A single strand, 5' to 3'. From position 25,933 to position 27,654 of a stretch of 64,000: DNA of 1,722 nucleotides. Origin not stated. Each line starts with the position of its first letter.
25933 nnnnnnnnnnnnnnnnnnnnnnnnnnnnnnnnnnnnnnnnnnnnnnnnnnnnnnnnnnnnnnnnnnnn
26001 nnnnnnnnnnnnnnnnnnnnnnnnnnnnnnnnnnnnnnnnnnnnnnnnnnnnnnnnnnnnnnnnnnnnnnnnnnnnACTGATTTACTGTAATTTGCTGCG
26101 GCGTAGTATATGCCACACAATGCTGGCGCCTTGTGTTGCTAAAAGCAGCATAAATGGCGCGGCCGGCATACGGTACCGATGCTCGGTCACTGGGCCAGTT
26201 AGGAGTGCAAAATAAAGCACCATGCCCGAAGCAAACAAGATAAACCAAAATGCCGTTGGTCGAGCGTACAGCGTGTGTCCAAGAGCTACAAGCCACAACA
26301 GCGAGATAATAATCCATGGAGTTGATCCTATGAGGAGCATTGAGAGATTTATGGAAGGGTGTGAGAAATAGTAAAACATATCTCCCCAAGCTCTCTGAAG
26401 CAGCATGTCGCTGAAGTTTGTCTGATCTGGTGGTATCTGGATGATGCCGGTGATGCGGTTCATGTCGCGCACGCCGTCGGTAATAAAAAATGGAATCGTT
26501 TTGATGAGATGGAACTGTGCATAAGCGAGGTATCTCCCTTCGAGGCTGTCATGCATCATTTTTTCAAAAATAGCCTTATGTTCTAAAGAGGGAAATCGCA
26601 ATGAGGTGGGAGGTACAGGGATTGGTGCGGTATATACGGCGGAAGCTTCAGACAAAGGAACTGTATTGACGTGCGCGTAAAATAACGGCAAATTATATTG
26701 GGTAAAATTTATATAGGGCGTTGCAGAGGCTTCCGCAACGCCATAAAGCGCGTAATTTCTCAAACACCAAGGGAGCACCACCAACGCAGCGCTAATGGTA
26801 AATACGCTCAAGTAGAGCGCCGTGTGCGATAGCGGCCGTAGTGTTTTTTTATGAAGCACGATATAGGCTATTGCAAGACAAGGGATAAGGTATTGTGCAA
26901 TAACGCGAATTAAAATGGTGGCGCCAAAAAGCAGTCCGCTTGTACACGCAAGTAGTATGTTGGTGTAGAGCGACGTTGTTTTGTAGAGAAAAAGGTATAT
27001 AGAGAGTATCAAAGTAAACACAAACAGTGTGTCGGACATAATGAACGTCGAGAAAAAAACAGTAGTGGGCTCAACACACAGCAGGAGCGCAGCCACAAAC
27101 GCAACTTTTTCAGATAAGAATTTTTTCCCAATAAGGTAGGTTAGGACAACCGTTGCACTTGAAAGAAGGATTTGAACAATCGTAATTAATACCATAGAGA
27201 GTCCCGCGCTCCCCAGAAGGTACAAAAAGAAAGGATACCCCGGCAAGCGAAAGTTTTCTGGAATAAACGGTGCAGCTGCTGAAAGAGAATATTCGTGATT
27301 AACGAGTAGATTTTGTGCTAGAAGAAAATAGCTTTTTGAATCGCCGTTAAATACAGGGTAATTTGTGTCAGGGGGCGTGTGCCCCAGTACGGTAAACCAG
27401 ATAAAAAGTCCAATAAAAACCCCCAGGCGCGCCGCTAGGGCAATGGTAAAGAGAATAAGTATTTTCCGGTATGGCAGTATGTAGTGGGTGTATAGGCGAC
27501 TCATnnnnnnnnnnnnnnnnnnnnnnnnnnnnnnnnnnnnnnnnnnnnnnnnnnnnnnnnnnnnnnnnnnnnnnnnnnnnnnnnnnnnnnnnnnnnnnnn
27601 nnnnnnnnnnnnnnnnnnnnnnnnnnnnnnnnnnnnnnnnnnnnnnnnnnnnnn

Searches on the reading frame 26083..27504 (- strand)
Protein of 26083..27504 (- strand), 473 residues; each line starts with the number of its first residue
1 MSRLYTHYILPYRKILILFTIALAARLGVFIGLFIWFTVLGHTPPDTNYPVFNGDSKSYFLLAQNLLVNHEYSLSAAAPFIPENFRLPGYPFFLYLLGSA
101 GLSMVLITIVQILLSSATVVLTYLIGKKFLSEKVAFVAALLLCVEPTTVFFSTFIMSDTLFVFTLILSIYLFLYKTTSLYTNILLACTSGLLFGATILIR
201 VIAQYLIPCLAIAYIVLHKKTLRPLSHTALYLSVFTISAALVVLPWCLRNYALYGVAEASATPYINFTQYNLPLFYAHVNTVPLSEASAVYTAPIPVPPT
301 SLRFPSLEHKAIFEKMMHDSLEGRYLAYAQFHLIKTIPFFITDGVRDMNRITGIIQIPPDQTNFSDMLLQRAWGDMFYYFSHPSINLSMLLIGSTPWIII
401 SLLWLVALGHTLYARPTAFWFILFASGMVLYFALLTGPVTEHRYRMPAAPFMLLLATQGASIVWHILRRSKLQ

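Call 8: search_protein_families(library=pfam, proteins=[window:26083-27504:-])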
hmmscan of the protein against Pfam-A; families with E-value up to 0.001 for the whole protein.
window:26083-27504:- (473 aa): 2 families
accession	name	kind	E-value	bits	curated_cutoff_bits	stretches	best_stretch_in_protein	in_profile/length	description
PF13231.12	PMT_2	-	8.3e-10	39.5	26.1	1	101-246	18-160/160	Dolichyl-phosphate-mannose-protein mannosyltransferase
PF02366.24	PMT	-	1.2e-05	25.5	22.7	1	104-251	82-235/245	Dolichyl-phosphate-mannose-protein mannosyltransferase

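Call 9: search_protein_families(library=ncbifam, proteins=[window:26083-27504:-])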
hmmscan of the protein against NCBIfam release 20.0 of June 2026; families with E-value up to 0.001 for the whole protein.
window:26083-27504:- (473 aa): 2 families
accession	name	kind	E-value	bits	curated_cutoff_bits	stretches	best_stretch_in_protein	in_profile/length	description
TIGR03663.1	TIGR03663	subfamily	1.2e-05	24.6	126.25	1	105-196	71-161/435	flippase activity-associated protein Agl23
NF047440.1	LA3751_2_3_fam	subfamily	0.00019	20.4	200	1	90-255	81-245/460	LA_3751/LA_3752 family putative glycosyltransferase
